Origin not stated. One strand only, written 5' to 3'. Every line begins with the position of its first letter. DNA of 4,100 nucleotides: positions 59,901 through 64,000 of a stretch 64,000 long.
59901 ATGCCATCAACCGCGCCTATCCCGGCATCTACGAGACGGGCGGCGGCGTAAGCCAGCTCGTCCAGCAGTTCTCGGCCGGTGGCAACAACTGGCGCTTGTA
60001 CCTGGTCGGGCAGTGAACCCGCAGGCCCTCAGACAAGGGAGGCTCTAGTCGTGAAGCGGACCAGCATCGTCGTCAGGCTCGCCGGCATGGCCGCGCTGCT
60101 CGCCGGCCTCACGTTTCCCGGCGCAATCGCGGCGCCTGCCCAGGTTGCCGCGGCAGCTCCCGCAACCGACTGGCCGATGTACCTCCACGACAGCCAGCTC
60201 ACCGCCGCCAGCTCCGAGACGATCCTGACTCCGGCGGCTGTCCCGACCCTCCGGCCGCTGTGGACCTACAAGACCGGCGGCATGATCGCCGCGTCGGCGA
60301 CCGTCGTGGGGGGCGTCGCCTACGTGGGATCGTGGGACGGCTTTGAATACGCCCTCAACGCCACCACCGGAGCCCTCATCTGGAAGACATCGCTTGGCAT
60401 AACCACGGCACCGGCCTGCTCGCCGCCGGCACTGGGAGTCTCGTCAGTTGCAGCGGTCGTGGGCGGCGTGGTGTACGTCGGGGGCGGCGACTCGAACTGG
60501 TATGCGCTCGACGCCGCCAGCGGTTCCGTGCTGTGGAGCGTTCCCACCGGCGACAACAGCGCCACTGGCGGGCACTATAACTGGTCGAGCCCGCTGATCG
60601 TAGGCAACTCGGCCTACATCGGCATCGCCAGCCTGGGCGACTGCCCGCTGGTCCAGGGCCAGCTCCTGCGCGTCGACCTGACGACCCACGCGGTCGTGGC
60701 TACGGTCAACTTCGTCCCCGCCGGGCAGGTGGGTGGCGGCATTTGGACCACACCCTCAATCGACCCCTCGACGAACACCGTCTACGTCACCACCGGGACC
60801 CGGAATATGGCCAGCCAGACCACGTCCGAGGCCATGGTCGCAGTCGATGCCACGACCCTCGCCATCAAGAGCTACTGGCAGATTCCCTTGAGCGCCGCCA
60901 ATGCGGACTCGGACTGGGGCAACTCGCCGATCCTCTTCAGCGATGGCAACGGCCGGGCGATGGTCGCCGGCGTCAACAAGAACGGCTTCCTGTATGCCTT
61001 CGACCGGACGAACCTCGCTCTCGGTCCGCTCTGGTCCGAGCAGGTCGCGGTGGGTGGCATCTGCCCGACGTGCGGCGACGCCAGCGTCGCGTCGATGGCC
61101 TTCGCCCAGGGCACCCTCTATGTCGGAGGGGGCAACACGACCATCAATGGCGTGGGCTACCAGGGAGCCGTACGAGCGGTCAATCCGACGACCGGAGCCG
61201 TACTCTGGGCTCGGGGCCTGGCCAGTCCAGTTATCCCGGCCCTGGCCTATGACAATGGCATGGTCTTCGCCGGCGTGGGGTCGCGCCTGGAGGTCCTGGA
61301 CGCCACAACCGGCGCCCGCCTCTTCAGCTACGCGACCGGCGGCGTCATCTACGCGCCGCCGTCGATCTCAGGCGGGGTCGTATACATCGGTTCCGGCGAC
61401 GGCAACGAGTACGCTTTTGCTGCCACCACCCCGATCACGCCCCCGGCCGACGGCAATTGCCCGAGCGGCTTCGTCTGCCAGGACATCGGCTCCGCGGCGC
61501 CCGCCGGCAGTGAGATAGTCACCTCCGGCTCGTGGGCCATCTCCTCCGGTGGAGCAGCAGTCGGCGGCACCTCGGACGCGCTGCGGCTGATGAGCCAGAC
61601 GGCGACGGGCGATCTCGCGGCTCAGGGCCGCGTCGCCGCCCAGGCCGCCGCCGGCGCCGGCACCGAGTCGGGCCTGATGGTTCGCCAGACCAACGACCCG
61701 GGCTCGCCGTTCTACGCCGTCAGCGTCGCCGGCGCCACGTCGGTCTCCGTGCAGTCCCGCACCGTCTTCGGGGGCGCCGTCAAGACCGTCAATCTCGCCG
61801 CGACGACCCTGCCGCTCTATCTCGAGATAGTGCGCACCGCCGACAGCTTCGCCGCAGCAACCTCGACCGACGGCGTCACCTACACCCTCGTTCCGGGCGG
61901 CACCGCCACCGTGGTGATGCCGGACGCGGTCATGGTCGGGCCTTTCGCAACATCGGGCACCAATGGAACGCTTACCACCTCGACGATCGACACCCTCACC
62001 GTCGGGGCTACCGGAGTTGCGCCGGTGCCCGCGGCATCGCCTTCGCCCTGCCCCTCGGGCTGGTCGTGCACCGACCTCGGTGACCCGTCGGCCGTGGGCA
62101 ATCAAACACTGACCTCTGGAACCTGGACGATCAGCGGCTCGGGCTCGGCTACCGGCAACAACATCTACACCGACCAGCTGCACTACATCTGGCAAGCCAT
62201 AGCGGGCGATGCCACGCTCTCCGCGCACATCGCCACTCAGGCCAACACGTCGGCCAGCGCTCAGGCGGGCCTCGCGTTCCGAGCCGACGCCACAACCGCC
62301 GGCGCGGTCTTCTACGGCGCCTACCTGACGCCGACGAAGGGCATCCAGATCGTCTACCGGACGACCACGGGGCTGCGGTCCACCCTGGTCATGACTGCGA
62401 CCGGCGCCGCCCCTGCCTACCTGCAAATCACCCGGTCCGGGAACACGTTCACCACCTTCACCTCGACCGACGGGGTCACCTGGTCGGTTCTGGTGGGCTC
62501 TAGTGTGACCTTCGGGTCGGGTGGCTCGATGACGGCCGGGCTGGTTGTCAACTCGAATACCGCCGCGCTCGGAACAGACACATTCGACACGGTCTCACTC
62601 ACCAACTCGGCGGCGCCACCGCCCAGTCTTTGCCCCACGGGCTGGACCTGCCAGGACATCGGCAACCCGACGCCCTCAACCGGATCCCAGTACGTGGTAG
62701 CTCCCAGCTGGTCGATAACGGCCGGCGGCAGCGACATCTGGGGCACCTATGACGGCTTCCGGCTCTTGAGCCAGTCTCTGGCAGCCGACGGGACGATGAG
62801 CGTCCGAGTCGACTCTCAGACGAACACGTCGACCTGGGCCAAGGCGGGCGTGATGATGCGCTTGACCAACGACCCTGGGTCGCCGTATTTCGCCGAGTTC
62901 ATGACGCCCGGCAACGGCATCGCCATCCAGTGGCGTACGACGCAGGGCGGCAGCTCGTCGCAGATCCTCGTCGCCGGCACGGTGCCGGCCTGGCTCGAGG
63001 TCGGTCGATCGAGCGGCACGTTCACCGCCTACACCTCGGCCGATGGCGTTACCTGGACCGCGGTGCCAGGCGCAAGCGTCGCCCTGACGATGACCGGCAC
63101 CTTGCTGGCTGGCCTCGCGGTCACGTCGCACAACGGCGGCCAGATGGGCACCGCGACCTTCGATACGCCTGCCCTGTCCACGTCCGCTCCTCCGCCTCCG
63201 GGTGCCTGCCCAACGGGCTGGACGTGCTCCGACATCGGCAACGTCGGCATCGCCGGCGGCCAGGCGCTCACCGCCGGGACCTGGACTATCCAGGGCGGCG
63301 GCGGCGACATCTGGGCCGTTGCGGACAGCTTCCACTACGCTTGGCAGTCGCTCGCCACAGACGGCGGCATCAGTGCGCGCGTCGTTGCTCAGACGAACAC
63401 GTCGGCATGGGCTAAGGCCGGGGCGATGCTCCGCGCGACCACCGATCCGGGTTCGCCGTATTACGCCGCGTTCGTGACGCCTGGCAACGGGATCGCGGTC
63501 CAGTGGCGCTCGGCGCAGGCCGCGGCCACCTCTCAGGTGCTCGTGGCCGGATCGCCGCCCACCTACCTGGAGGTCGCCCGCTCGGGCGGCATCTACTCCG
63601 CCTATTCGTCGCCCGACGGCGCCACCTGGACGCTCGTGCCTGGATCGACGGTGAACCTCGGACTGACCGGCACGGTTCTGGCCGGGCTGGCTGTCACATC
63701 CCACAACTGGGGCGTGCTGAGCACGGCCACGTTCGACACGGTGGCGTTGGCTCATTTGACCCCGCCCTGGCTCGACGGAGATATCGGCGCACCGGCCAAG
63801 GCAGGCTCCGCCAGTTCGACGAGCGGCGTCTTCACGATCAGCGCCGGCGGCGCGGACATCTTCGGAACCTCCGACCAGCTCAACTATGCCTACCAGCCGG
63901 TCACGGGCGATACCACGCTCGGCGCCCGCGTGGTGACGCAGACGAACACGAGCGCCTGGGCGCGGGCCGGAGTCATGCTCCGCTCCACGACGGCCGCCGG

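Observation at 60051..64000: Giant secreted PQQ-propeller / tandem lectin-like module protein that the ORF track does not show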

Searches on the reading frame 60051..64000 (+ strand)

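Call 4: search_protein_families(library=pfam, proteins=[window:60051-64000:+], max_evalue=0.1)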
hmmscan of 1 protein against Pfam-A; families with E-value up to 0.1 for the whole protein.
window:60051-64000:+ (1316 aa): 3 families
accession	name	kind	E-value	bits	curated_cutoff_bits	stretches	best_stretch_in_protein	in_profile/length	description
PF13570.13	Beta-prop_ACSF4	-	1e-20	74.9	133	2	67-321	81-291/329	Beta-alanine-activating enzyme, beta-propeller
PF13360.13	PQQ_2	-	5.4e-17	62.7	27.6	2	70-271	16-190/233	Outer membrane protein assembly factor BamB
PF07081.18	DUF1349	-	1.1e-13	51.7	32.4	2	704-852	33-178/179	Protein of unknown function (DUF1349)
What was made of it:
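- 60168..61430 (+): Eight-bladed PQQ_2/BamB-class beta-propeller, aa ~40-460. It carries family-invariant polar loops: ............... (60549-60593), DSDWG (60906-60920), NKNG (60975-60986) and CPTCGD (61062-61079). Pfam PQQ_2 at 62.7 bits (call 4).
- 62049..62606 (+): Module M2 (aa 667-852) with a C-x5-C knob; holds its position across the family. calls 4 (best DUF1349 stretch 704-852), 21, 23 (103 of 119)
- On PQQ-dependent alcohol dehydrogenase (TIGR03075 / PF01011): PF01011 gives no hit at E <= 0.1 (call 4).
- Checked: PQQ_2 scores 62.7 bits against a cut-off of 27.6 over residues 70-271 and beyond (call 4). DUF1349 scores 51.7 bits against a cut-off of 32.4 (call 4).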

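Call 5: search_protein_families(library=ncbifam, proteins=[window:60051-64000:+], max_evalue=0.1)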
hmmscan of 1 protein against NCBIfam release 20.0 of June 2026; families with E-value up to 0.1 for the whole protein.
window:60051-64000:+ (1316 aa): 3 families
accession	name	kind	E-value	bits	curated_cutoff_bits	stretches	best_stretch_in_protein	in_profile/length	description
TIGR03075.1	PQQ_enz_alc_DH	subfamily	6.6e-30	104.2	480.05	3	33-210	13-188/530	PQQ-dependent dehydrogenase, methanol/ethanol family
TIGR03300.1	assembly_YfgL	equivalog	2e-14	53.1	285.2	2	64-166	82-173/377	outer membrane protein assembly factor BamB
NF008351.0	PRK11138.1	equivalog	7.2e-10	37.9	423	1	87-164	69-146/394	outer membrane protein assembly factor BamB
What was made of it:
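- On PQQ-dependent alcohol dehydrogenase (TIGR03075 / PF01011): 104.2 bits, with the best-scoring matched stretch covering model positions 13-188 of 530 (call 5).
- On BamB (TIGR03300 / NF008351 equivalogs): 53.1 and 37.9 bits (call 5)
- No catalytic family model is met: TIGR03075 scores 104 bits against a 480 cut-off, and PF01011 gives no hit for this protein (calls 4, 5). TIGR03075 gives a partial match, E 6.6e-30 (call 5). The score is 104 bits against a cut-off of 480, and the best-scoring matched stretch covers model positions 13-188 of 530 (call 5). TIGR03300 scores 53 bits against a cut-off of 285, and NF008351 scores 38 against 423 (call 5).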

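Call 11: find_homologous_proteins(query=window:60051-64000:+, max_evalue=1e-10)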
Query window:60051-64000:+ (1316 aa): 1041 proteins with E <= 1e-10 among 8000 candidates; the best 120 are listed.
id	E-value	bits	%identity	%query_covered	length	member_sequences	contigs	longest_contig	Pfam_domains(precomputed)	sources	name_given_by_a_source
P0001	0.0e+0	3050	100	100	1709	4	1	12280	PF07081.19,PF13360.14,PF17851.9,PF13570.14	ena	-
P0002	0.0e+0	2517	79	100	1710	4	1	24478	PF07081.19,PF13360.14,PF13570.14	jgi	jgi:outer membrane protein assembly factor BamB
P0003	0.0e+0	2467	78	100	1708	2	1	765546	PF07081.19,PF13360.14,PF13570.14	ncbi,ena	-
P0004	0.0e+0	2467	79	97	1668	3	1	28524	PF07081.19,PF13360.14,PF17851.9,PF13570.14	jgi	jgi:outer membrane protein assembly factor BamB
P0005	0.0e+0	2449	77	100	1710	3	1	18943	PF07081.19,PF13360.14,PF13570.14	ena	-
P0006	0.0e+0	2444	78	98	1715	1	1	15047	PF07081.19,PF13360.14,PF17851.9,PF13570.14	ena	-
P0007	0.0e+0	2428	77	100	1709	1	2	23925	PF07081.19,PF13360.14,PF17851.9,PF13570.14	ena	-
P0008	0.0e+0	2412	77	97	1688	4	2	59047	PF07081.19,PF13360.14,PF17851.9,PF13570.14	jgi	jgi:outer membrane protein assembly factor BamB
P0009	0.0e+0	2399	77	100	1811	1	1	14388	PF07081.19,PF13360.14,PF17851.9,PF13570.14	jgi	jgi:outer membrane protein assembly factor BamB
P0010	0.0e+0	2381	75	100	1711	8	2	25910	PF01011.29,PF07081.19,PF13360.14,PF17851.9,PF13570.14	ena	-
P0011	0.0e+0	2374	73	100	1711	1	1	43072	PF07081.19,PF13360.14,PF13570.14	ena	-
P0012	0.0e+0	2365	71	100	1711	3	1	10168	PF07081.19,PF13360.14,PF17851.9,PF13570.14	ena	-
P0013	0.0e+0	2362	73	100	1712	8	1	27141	PF07081.19,PF13360.14,PF17851.9,PF13570.14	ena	-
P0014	0.0e+0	2358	73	100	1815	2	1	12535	PF07081.19,PF13360.14,PF13570.14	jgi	jgi:outer membrane protein assembly factor BamB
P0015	0.0e+0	2333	72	99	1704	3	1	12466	PF07081.19,PF13360.14,PF17851.9,PF13570.14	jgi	jgi:outer membrane protein assembly factor BamB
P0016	0.0e+0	2327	74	100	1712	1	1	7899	PF07081.19,PF13360.14,PF13570.14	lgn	-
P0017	0.0e+0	2313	76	97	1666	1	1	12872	PF01011.29,PF07081.19,PF13360.14,PF13570.14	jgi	jgi:outer membrane protein assembly factor BamB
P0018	0.0e+0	2302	71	100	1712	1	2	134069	PF07081.19,PF13360.14,PF17851.9,PF13570.14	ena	-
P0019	0.0e+0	2293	71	99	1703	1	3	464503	PF07081.19,PF13360.14,PF13570.14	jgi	jgi:outer membrane protein assembly factor BamB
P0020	0.0e+0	2288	71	100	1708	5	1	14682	PF07081.19,PF13360.14,PF17851.9,PF13570.14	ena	-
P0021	0.0e+0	2287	74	99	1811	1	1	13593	PF01011.29,PF07081.19,PF13360.14,PF13570.14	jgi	jgi:outer membrane protein assembly factor BamB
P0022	0.0e+0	2286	72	100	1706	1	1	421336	PF07081.19,PF13360.14,PF17851.9,PF13570.14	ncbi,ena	-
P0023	0.0e+0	2266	75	93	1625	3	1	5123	PF07081.19,PF13360.14,PF17851.9,PF13570.14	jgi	jgi:outer membrane protein assembly factor BamB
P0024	0.0e+0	2248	71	100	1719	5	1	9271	PF07081.19,PF13360.14,PF17851.9,PF13570.14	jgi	-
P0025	0.0e+0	2245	68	100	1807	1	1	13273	PF07081.19,PF13360.14,PF17851.9,PF13570.14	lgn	-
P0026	0.0e+0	2145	79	92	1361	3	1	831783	PF01011.29,PF07081.19,PF13360.14,PF13570.14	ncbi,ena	-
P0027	0.0e+0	2140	66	97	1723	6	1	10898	PF07081.19,PF13360.14,PF17851.9,PF13570.14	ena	-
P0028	0.0e+0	2139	67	100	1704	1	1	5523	PF01011.29,PF07081.19,PF13360.14,PF17851.9,PF13570.14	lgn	-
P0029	0.0e+0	2124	53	97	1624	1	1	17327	PF01011.29,PF07081.19,PF13360.14,PF17851.9,PF13570.14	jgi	jgi:outer membrane protein assembly factor BamB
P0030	0.0e+0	2115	51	97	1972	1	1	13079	PF07081.19,PF13360.14,PF13570.14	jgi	jgi:outer membrane protein assembly factor BamB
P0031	0.0e+0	2103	46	98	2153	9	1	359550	PF07081.19,PF13360.14,PF13570.14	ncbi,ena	-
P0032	0.0e+0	2094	50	100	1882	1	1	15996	PF07081.19,PF13360.14,PF13570.14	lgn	-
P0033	0.0e+0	2090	56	97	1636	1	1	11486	PF07081.19,PF00754.32,PF13360.14,PF13570.14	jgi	jgi:outer membrane protein assembly factor BamB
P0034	0.0e+0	2078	64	100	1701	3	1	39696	PF07081.19,PF13360.14,PF17851.9,PF13570.14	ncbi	-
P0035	0.0e+0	2069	65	97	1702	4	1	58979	PF07081.19,PF13360.14,PF17851.9,PF13570.14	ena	-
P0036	0.0e+0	2046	54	99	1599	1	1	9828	PF07081.19,PF00754.32,PF13360.14,PF13570.14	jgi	jgi:outer membrane protein assembly factor BamB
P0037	0.0e+0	2042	54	99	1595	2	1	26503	PF01011.29,PF07081.19,PF00754.32,PF13360.14,PF17851.9,PF13570.14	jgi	-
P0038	0.0e+0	2000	52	97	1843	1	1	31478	PF07081.19,PF13360.14,PF13570.14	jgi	jgi:outer membrane protein assembly factor BamB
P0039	0.0e+0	1993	51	100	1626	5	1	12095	PF07081.19,PF13360.14,PF17851.9,PF13570.14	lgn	-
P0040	0.0e+0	1986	52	99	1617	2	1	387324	PF07081.19,PF13360.14,PF13570.14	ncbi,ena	-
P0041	0.0e+0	1969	49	100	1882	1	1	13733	PF07081.19,PF13360.14,PF17851.9,PF25852.1,PF13570.14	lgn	-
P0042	0.0e+0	1947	51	97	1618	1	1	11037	PF01011.29,PF07081.19,PF13360.14,PF13570.14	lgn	-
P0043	0.0e+0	1936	54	99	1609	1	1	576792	PF07081.19,PF13360.14,PF17851.9,PF13570.14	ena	-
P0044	0.0e+0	1925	54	99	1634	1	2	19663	PF01011.29,PF07081.19,PF13360.14,PF13570.14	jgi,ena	-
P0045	0.0e+0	1924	55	98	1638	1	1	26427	PF01011.29,PF07081.19,PF00754.32,PF13360.14,PF13570.14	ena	-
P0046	0.0e+0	1908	56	98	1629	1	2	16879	PF07081.19,PF13360.14,PF17851.9,PF13570.14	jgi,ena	-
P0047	0.0e+0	1894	54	97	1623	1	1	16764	PF07081.19,PF13360.14,PF25852.1,PF13570.14,PF13088.13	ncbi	-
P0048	0.0e+0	1885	50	100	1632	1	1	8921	PF07081.19,PF13360.14,PF17851.9,PF13570.14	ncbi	-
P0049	0.0e+0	1874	54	99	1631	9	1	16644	PF07081.19,PF00754.32,PF13360.14,PF17851.9,PF13570.14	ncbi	-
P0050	0.0e+0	1854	52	99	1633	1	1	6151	PF01011.29,PF07081.19,PF13360.14,PF17851.9,PF13570.14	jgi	jgi:outer membrane protein assembly factor BamB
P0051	0.0e+0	1846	48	97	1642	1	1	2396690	PF01011.29,PF07081.19,PF13360.14,PF17851.9,PF13570.14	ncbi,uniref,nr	ncbi:outer membrane protein assembly factor BamB family protein [Tengunoibacter tsumagoiensis]|unire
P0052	0.0e+0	1836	51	90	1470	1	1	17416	PF07081.19,PF13360.14,PF13570.14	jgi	jgi:outer membrane protein assembly factor BamB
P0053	0.0e+0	1830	54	99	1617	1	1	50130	PF01011.29,PF07081.19,PF00754.32,PF13360.14,PF17851.9,PF13570.14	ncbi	-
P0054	0.0e+0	1827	50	99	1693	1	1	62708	PF07081.19,PF13360.14,PF13570.14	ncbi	-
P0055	0.0e+0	1818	52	97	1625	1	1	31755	PF01011.29,PF07081.19,PF13360.14,PF13570.14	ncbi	-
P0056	0.0e+0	1816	50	98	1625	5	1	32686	PF07081.19,PF13360.14,PF13570.14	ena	-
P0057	0.0e+0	1802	45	97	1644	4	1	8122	PF07081.19,PF13360.14,PF13570.14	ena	-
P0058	0.0e+0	1801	53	99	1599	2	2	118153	PF07081.19,PF13360.14,PF13570.14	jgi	jgi:outer membrane protein assembly factor BamB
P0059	0.0e+0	1791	54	98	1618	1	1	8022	PF07081.19,PF13360.14,PF13570.14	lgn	-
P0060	0.0e+0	1788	57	98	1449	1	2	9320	PF07081.19,PF13360.14,PF17851.9,PF13570.14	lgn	-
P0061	0.0e+0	1788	53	97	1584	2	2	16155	PF07081.19,PF13360.14,PF13570.14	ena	-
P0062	0.0e+0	1787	55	97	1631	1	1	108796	PF07081.19,PF00754.32,PF13360.14,PF17851.9,PF13570.14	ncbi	-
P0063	0.0e+0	1787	48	97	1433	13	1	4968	PF07081.19,PF13360.14,PF17851.9,PF13570.14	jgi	jgi:outer membrane protein assembly factor BamB/regulation of enolase protein 1 (concanavalin A-like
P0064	0.0e+0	1784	54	97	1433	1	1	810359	PF01011.29,PF07081.19,PF13360.14,PF13570.14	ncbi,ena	-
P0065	0.0e+0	1781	54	97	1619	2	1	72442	PF07081.19,PF13360.14,PF13570.14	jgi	jgi:outer membrane protein assembly factor BamB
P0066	0.0e+0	1781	54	97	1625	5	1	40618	PF01011.29,PF07081.19,PF13360.14,PF17851.9,PF13570.14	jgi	jgi:outer membrane protein assembly factor BamB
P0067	0.0e+0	1778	53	99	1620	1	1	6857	PF01011.29,PF07081.19,PF00754.32,PF13360.14,PF17851.9,PF13570.14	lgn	-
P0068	0.0e+0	1770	47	65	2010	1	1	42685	PF07081.19,PF13360.14,PF13570.14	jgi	jgi:outer membrane protein assembly factor BamB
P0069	0.0e+0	1768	48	100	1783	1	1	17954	PF07081.19,PF13360.14,PF17851.9,PF13570.14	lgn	-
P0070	0.0e+0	1765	53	97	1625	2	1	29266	PF07081.19,PF13360.14,PF17851.9,PF13570.14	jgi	jgi:outer membrane protein assembly factor BamB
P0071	0.0e+0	1765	52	100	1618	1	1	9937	PF07081.19,PF00754.32,PF13360.14,PF17851.9,PF13570.14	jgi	jgi:outer membrane protein assembly factor BamB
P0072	0.0e+0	1764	53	99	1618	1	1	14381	PF07081.19,PF13360.14,PF17851.9,PF13570.14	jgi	jgi:outer membrane protein assembly factor BamB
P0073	0.0e+0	1764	54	97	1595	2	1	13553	PF07081.19,PF13360.14,PF17851.9,PF13570.14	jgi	jgi:outer membrane protein assembly factor BamB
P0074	0.0e+0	1759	50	98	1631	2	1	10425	PF07081.19,PF13360.14,PF17851.9,PF13570.14,PF02038.22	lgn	-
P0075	0.0e+0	1755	52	100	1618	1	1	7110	PF07081.19,PF00754.32,PF13360.14,PF17851.9,PF13570.14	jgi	jgi:outer membrane protein assembly factor BamB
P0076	0.0e+0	1751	51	100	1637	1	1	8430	PF01011.29,PF07081.19,PF13360.14,PF13570.14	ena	-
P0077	0.0e+0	1750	51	100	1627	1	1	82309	PF07081.19,PF13360.14,PF13570.14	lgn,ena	-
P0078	0.0e+0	1747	52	97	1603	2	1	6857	PF07081.19,PF13360.14,PF17851.9,PF13570.14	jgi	jgi:outer membrane protein assembly factor BamB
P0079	0.0e+0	1746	51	99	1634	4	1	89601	PF07081.19,PF13360.14,PF17851.9,PF13570.14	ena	-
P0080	0.0e+0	1739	50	97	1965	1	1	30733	PF07081.19,PF13360.14,PF13570.14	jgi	jgi:outer membrane protein assembly factor BamB/regulation of enolase protein 1 (concanavalin A-like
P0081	0.0e+0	1738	55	97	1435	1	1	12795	PF01011.29,PF07081.19,PF00754.32,PF13360.14,PF17851.9,PF13570.14,PF02038.22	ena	-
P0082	0.0e+0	1724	53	89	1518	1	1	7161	PF07081.19,PF13360.14,PF17851.9,PF13570.14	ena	-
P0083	0.0e+0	1721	54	98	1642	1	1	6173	PF01011.29,PF07081.19,PF13360.14,PF17851.9,PF13570.14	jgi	jgi:outer membrane protein assembly factor BamB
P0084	0.0e+0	1714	53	97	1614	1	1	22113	PF01011.29,PF07081.19,PF13360.14,PF17851.9,PF13570.14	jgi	jgi:outer membrane protein assembly factor BamB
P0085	0.0e+0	1709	55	97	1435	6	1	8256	PF07081.19,PF13360.14,PF17851.9,PF13570.14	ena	-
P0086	0.0e+0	1702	51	100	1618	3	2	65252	PF07081.19,PF13360.14,PF13570.14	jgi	jgi:outer membrane protein assembly factor BamB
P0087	0.0e+0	1687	74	79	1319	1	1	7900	PF01011.29,PF07081.19,PF13360.14,PF13570.14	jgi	jgi:outer membrane protein assembly factor BamB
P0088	0.0e+0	1686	51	99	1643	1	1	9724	PF01011.29,PF07081.19,PF13360.14,PF17851.9,PF13570.14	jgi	jgi:outer membrane protein assembly factor BamB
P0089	0.0e+0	1680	49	97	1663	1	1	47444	PF01011.29,PF13360.14,PF13570.14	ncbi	-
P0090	0.0e+0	1677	54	97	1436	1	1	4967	PF07081.19,PF13360.14,PF13570.14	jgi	jgi:outer membrane protein assembly factor BamB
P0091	0.0e+0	1672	48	98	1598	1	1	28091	PF07081.19,PF13360.14,PF13570.14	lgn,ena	-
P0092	0.0e+0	1667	54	92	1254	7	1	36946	PF01011.29,PF07081.19,PF13360.14,PF13570.14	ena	-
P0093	0.0e+0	1659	50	99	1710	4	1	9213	PF07081.19,PF13360.14,PF25852.1,PF13570.14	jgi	jgi:outer membrane protein assembly factor BamB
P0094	0.0e+0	1658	52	100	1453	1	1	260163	PF07081.19,PF13360.14,PF13570.14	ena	-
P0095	0.0e+0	1653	53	98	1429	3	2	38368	PF01011.29,PF07081.19,PF13360.14,PF13570.14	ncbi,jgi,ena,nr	ncbi:MAG TPA: PQQ-binding-like beta-propeller repeat protein [Ktedonobacterales bacterium]|nr:PQQ-bi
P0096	0.0e+0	1653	48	99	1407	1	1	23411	PF07081.19,PF13360.14,PF25852.1,PF13570.14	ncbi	-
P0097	0.0e+0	1649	51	97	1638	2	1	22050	PF01011.29,PF07081.19,PF13360.14,PF17851.9,PF13570.14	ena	-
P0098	0.0e+0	1648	72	80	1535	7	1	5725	PF07081.19,PF13360.14,PF13570.14,PF00041.28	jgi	jgi:outer membrane protein assembly factor BamB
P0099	0.0e+0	1644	50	100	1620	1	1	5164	PF01011.29,PF07081.19,PF13360.14,PF17851.9,PF25852.1,PF13570.14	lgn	-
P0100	0.0e+0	1641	51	97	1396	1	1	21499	PF07081.19,PF00754.32,PF13360.14,PF13570.14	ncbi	-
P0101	0.0e+0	1638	54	97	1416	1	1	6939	PF07081.19,PF13360.14,PF25852.1,PF13570.14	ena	-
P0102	0.0e+0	1629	51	97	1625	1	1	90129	PF07081.19,PF00754.32,PF13360.14,PF17851.9,PF13570.14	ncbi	ncbi:MAG TPA: PQQ-binding-like beta-propeller repeat protein [Ktedonobacterales bacterium]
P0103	0.0e+0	1627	53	100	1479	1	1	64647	PF07081.19,PF13360.14,PF13570.14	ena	-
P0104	0.0e+0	1624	53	97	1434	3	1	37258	PF07081.19,PF13360.14,PF17851.9,PF13570.14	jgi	jgi:outer membrane protein assembly factor BamB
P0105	0.0e+0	1623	54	97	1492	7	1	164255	PF07081.19,PF13360.14,PF17851.9,PF13570.14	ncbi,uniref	ncbi:MAG: PQQ-binding-like beta-propeller repeat protein [Candidatus Dormibacter sp.]|uniref:outer m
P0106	0.0e+0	1622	52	82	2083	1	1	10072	PF07081.19,PF13360.14,PF13570.14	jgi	jgi:outer membrane protein assembly factor BamB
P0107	0.0e+0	1621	54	98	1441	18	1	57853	PF01011.29,PF07081.19,PF13360.14,PF13570.14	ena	-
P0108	0.0e+0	1605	55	97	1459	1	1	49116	PF01011.29,PF07081.19,PF13360.14,PF17851.9,PF13570.14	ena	-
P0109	0.0e+0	1604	53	97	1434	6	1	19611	PF07081.19,PF13360.14,PF13570.14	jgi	-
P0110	0.0e+0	1601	54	98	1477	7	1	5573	PF07081.19,PF13360.14,PF17851.9,PF13570.14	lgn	-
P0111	0.0e+0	1592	54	97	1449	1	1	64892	PF07081.19,PF13360.14,PF13570.14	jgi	jgi:outer membrane protein assembly factor BamB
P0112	0.0e+0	1579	54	97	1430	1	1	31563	PF01011.29,PF07081.19,PF13360.14,PF17851.9,PF13570.14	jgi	jgi:outer membrane protein assembly factor BamB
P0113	0.0e+0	1576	45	97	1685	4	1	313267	PF00754.32,PF13360.14,PF13570.14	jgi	jgi:outer membrane protein assembly factor BamB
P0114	0.0e+0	1571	53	97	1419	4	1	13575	PF07081.19,PF13360.14,PF25852.1,PF13570.14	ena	-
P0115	0.0e+0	1563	70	77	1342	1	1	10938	PF01011.29,PF07081.19,PF13360.14,PF13570.14,PF00041.28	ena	-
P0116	0.0e+0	1563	43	100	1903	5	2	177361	PF13360.14,PF13570.14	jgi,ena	jgi:outer membrane protein assembly factor BamB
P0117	0.0e+0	1563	46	97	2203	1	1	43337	PF07081.19,PF13360.14,PF13570.14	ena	-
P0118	0.0e+0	1560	49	100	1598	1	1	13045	PF01011.29,PF07081.19,PF13360.14,PF17851.9,PF13570.14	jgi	jgi:outer membrane protein assembly factor BamB/regulation of enolase protein 1 (concanavalin A-like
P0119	0.0e+0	1558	51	99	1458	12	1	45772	PF01011.29,PF07081.19,PF13360.14,PF13570.14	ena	-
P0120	0.0e+0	1549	50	97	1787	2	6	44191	PF07081.19,PF13360.14,PF17851.9,PF13570.14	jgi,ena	-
